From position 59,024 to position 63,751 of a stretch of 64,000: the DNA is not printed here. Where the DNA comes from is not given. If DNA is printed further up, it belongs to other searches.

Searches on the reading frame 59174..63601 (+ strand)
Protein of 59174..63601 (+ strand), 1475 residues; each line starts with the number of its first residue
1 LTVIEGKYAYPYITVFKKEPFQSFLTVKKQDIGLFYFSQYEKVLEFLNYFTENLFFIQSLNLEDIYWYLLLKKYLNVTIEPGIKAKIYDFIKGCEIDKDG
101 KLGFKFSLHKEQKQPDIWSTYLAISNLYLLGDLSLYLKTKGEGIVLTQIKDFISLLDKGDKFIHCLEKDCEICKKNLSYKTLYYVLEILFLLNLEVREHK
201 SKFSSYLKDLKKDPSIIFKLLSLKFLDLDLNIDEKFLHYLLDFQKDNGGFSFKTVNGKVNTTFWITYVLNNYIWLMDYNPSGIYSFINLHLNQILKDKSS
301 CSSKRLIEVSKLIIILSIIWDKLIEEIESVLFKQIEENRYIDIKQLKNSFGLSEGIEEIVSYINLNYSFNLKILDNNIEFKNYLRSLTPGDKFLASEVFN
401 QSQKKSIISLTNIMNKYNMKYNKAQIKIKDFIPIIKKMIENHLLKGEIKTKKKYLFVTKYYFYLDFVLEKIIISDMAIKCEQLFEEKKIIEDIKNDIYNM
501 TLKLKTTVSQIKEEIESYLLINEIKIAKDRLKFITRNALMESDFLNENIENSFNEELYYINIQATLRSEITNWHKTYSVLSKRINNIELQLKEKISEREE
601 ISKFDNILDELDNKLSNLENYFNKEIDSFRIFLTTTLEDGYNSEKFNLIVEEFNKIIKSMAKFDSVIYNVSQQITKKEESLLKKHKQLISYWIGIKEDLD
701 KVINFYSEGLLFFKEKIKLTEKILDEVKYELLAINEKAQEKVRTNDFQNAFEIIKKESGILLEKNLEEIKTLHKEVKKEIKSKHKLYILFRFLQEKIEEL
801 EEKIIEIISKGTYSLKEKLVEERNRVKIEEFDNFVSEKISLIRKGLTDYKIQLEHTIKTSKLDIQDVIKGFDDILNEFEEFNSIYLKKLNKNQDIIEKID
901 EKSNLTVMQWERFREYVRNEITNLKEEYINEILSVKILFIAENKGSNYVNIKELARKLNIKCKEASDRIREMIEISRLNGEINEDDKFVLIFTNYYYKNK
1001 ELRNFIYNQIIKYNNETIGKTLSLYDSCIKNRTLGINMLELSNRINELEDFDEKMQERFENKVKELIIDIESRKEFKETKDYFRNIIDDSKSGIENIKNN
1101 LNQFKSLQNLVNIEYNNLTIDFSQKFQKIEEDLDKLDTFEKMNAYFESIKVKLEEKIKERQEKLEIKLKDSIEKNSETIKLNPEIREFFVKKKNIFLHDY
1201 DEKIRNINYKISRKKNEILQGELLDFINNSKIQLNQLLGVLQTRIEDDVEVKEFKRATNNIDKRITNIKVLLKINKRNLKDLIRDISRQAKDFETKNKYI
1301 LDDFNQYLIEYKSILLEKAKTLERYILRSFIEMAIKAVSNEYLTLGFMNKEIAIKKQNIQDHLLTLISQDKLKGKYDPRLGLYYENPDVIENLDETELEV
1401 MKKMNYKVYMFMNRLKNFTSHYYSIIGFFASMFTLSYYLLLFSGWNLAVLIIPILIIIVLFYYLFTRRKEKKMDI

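Call 9: search_protein_families(library=pfam, proteins=[window:59174-63601:+], max_evalue=0.001)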
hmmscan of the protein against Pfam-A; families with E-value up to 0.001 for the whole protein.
window:59174-63601:+ (1475 aa): 1 family
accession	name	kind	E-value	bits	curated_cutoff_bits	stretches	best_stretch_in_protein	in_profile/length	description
PF00432.27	Prenyltrans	-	3.7e-05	23.8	26.5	0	45-167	12-122/304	Prenyltransferase alpha-alpha toroid domain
